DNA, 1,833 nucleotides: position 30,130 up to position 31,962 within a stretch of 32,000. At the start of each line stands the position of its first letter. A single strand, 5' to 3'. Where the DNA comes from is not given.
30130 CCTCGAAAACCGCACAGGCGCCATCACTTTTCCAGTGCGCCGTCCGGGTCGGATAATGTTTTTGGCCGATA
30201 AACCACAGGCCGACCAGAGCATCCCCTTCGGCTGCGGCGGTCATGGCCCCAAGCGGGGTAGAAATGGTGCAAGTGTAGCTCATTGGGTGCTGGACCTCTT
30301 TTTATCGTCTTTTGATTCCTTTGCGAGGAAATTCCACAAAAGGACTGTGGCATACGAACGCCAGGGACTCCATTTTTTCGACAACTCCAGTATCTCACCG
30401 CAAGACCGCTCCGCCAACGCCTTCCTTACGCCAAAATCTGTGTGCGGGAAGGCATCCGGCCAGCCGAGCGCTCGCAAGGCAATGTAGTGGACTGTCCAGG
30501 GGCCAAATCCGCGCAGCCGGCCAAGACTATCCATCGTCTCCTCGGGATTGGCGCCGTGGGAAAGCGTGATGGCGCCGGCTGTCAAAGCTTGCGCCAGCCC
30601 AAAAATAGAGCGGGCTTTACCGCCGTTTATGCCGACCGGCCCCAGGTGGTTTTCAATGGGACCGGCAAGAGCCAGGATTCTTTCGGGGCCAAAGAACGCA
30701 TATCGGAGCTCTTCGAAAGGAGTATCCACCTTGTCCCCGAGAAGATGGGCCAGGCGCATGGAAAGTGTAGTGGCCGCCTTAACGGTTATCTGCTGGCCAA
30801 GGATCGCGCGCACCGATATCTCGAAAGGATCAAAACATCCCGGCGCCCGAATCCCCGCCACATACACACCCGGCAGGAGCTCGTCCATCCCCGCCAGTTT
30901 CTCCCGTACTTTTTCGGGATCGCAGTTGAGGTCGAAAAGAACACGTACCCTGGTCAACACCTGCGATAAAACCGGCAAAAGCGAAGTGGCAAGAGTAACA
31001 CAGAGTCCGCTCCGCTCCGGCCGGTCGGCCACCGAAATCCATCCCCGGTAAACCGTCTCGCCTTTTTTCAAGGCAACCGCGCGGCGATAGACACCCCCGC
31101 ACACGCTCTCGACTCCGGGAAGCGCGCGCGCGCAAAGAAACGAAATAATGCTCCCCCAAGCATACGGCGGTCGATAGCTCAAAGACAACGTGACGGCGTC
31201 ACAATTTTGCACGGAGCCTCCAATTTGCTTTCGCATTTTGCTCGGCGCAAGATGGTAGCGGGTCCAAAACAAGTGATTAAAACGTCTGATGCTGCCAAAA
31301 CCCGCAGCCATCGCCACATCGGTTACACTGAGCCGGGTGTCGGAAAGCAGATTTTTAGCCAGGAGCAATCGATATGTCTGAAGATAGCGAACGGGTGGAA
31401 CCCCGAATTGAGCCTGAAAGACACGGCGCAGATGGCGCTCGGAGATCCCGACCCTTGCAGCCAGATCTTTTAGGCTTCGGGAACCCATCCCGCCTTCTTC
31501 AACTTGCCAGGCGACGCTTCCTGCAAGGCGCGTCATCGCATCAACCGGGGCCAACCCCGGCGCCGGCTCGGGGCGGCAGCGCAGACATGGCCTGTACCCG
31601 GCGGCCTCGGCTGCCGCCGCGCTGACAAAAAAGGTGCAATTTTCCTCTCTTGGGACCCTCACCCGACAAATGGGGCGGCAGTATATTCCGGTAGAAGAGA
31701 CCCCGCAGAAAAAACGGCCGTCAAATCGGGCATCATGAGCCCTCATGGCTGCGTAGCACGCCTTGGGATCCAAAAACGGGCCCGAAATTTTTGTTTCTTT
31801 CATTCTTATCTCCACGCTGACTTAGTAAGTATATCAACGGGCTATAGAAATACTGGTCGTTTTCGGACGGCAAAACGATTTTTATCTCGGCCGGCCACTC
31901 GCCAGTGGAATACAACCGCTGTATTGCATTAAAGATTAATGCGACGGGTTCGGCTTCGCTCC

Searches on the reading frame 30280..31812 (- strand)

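Call 64: search_protein_families(library=pfam, proteins=[window:30280-31812:-], max_evalue=0.0001)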
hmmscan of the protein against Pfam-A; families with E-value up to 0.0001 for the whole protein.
window:30280-31812:- (510 aa): 5 families
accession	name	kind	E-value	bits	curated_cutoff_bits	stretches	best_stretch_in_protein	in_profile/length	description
PF06029.17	AlkA_N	-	1.2e-30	106.6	26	1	208-328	1-118/118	AlkA N-terminal domain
PF02805.21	Ada_Zn_binding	-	3.6e-28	97.8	23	1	18-82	1-65/65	Metal binding domain of Ada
PF12833.13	HTH_18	-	2.9e-23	82.4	33.6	1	117-196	1-80/80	Helix-turn-helix domain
PF00165.29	HTH_AraC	-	3.6e-12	46.5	26.6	1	112-145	9-42/42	Bacterial regulatory helix-turn-helix proteins, AraC family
PF00730.31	HhH-GPD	-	3.4e-05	24.6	26.2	1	334-466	1-83/108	HhH-GPD superfamily base excision DNA repair protein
